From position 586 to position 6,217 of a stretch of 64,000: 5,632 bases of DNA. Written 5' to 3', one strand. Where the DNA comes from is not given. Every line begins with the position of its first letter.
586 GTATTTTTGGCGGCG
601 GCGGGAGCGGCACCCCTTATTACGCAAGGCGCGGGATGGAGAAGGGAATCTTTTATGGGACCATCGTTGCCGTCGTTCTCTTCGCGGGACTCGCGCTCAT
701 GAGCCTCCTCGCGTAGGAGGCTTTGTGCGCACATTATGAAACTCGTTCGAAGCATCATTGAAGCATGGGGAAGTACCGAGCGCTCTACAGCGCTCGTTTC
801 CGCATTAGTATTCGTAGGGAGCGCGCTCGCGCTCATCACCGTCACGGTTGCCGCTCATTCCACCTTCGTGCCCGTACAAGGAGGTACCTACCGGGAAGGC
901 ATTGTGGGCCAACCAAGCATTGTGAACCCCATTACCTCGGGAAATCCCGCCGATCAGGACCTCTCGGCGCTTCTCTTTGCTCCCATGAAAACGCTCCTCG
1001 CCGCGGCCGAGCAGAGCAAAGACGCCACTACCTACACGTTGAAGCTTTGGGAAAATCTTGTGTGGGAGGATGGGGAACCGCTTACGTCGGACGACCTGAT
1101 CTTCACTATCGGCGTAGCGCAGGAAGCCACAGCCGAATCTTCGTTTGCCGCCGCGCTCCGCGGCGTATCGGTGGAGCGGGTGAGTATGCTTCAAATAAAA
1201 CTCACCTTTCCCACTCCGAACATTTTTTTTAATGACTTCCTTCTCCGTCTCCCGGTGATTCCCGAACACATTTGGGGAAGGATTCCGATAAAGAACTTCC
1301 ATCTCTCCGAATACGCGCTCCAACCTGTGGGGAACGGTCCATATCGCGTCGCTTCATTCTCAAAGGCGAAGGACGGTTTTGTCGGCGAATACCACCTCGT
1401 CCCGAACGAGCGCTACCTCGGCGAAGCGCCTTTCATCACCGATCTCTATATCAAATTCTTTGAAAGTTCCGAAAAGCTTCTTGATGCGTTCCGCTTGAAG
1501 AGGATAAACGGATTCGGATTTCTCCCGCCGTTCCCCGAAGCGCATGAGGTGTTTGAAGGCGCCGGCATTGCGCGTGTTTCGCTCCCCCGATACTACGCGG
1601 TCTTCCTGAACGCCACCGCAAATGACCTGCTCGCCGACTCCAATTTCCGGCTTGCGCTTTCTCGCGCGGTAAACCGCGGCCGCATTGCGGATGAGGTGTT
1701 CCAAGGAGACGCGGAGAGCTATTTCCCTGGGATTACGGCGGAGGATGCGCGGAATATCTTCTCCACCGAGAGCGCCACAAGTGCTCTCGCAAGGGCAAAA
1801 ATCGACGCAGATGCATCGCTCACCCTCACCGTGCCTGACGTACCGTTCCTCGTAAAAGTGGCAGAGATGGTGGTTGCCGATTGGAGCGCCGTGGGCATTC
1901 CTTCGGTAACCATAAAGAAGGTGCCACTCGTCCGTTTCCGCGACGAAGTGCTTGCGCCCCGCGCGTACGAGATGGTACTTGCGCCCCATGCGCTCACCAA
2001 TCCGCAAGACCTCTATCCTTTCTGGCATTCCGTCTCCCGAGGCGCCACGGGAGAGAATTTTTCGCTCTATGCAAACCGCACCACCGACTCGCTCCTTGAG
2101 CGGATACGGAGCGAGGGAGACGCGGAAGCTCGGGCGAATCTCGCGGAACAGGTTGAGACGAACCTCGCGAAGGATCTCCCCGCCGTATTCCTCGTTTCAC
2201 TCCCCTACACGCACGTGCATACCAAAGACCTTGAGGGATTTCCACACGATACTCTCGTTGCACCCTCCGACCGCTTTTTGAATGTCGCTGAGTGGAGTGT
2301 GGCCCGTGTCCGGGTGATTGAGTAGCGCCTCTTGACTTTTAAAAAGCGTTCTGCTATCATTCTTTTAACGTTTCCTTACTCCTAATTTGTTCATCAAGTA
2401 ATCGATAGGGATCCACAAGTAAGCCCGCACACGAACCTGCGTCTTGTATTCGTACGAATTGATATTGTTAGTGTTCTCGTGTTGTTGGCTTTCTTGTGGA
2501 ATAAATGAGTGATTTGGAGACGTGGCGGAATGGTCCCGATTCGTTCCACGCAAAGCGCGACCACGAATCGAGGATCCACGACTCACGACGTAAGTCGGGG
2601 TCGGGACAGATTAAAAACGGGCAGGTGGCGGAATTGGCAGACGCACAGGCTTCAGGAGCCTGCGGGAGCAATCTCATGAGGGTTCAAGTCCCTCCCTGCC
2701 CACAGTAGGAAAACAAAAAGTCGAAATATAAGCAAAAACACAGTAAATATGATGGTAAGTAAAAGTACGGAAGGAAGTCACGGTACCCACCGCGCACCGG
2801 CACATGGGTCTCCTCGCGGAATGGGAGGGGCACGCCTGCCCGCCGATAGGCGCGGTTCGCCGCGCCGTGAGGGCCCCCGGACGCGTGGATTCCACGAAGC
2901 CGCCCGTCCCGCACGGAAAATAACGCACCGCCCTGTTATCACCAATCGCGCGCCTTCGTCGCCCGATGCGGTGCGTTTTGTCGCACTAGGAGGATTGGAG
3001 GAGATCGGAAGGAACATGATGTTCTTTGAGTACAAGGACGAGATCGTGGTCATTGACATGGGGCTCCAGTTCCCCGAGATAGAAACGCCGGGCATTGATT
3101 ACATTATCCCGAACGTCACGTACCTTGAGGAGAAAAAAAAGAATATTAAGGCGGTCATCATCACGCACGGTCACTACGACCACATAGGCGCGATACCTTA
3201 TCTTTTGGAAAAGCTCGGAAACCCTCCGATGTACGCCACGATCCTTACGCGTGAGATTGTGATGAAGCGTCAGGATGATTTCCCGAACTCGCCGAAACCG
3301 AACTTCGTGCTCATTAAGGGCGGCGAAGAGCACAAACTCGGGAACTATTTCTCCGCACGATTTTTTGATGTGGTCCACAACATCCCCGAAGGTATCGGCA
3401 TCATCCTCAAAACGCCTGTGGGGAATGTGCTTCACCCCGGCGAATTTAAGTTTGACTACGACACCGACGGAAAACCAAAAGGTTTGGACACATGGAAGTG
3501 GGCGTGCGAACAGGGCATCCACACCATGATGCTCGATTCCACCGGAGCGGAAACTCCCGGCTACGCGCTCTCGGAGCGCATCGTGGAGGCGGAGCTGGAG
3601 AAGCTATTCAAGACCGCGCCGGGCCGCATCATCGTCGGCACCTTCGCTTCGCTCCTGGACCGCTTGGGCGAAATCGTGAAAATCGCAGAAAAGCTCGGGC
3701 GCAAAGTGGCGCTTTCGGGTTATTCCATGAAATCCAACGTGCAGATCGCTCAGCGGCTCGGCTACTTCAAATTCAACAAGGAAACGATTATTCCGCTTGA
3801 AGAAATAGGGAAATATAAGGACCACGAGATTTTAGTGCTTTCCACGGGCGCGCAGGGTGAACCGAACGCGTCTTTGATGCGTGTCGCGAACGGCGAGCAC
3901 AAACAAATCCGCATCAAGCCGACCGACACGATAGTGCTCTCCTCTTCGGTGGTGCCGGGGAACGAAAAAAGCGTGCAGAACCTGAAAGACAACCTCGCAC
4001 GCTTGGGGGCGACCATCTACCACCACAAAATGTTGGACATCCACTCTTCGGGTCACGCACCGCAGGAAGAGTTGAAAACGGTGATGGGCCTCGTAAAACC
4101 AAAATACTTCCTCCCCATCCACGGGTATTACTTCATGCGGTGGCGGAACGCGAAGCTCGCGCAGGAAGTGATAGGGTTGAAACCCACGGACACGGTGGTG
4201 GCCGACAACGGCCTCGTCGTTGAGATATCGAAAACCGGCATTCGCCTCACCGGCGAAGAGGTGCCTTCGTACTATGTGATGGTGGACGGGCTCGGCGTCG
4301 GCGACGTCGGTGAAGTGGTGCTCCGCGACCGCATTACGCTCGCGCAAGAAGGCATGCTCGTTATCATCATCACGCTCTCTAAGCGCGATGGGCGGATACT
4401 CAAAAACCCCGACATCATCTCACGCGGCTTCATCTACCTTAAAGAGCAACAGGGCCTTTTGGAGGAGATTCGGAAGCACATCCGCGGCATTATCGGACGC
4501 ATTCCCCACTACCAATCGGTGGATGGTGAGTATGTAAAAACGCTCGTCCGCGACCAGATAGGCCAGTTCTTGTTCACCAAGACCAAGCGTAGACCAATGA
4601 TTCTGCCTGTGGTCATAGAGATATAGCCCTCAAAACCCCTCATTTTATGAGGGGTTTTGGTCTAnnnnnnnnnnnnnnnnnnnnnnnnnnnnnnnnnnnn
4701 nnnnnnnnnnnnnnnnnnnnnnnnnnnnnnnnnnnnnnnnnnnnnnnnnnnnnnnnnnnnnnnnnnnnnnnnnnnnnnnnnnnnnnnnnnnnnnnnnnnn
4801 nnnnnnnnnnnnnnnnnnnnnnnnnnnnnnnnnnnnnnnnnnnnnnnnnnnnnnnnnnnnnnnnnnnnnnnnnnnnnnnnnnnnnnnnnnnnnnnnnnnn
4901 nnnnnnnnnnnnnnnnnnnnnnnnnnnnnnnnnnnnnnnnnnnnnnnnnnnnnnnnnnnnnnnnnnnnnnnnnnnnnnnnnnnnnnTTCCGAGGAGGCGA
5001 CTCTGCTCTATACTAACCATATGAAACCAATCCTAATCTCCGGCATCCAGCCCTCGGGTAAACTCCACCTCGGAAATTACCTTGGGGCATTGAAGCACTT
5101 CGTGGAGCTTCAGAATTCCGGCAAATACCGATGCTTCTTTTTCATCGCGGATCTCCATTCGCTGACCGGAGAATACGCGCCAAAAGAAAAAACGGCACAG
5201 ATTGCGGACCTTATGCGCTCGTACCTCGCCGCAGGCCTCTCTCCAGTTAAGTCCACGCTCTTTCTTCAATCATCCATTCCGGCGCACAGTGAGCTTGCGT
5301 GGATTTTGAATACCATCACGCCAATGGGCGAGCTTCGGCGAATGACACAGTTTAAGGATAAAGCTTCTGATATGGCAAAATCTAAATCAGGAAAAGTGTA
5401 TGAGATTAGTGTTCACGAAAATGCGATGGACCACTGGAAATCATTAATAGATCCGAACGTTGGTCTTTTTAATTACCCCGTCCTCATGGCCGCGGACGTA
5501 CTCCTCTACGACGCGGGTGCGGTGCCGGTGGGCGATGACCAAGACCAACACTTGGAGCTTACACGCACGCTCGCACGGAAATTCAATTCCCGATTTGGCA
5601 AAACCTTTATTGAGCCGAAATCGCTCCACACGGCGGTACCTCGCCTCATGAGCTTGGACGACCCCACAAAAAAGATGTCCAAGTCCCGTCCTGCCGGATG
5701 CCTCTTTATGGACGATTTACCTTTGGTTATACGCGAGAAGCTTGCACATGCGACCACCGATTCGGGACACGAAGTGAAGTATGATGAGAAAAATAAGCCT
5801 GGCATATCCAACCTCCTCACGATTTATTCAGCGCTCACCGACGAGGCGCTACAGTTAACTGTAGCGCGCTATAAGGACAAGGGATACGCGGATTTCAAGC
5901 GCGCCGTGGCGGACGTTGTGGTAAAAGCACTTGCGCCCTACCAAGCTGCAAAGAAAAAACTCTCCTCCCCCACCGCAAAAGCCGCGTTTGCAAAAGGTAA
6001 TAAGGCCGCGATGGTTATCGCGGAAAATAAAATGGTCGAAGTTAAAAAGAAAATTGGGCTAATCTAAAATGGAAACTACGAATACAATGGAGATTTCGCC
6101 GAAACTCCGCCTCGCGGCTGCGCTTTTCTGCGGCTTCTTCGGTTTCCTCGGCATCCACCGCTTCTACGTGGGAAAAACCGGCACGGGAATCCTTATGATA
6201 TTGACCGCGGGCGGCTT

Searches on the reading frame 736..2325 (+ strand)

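Call 32: search_protein_families(library=pfam, proteins=[window:736-2325:+], max_evalue=0.00001)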
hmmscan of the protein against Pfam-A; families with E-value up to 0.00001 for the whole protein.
window:736-2325:+ (529 aa): 1 family
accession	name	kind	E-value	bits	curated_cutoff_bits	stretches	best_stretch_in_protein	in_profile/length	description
PF00496.27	SBP_bac_5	-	1e-37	130.5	32.4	1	87-435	5-363/368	Bacterial extracellular solute-binding proteins, family 5 Middle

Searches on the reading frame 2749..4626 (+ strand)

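Call 32: search_protein_families(library=pfam, proteins=[window:2749-4626:+], max_evalue=0.00001)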
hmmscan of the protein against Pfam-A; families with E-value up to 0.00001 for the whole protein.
window:2749-4626:+ (625 aa): 5 families
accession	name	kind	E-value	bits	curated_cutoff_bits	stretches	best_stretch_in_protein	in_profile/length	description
PF22505.1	RNase_J_b_CASP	-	3.2e-44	150.2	27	1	292-416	2-126/126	Ribonuclease J, beta-CASP domain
PF17770.6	RNase_J_C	-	2.4e-29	102.8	23.8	1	524-625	1-102/102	Ribonuclease J C-terminal domain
PF00753.33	Lactamase_B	-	1.5e-12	48.3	22.7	1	88-182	6-93/196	Metallo-beta-lactamase superfamily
PF12706.13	Lactamase_B_2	-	7.5e-09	35.9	27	1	128-239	26-141/200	Beta-lactamase superfamily domain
PF07521.17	RMMBL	-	4.9e-08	33.3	21.6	1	430-460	10-41/63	Zn-dependent metallo-hydrolase RNA specificity domain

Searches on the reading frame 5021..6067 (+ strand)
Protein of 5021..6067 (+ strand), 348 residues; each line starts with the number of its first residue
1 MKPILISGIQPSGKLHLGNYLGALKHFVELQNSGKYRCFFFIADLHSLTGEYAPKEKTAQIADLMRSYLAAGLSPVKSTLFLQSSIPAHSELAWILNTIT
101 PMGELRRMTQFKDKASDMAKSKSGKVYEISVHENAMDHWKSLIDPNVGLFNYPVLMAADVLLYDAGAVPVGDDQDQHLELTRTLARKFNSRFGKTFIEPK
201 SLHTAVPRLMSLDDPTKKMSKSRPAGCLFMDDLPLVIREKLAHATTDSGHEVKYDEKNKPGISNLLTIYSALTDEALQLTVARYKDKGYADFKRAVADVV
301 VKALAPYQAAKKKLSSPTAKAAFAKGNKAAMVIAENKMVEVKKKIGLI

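Call 61: search_protein_families(library=pfam, proteins=[window:5021-6067:+], max_evalue=0.00001)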
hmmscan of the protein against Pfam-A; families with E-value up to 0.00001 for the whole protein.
window:5021-6067:+ (348 aa): 1 family
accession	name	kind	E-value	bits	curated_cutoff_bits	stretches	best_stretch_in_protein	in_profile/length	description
PF00579.31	tRNA-synt_1b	-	1.5e-70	238.3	21.1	1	4-304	7-291/292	tRNA synthetases class I (W and Y)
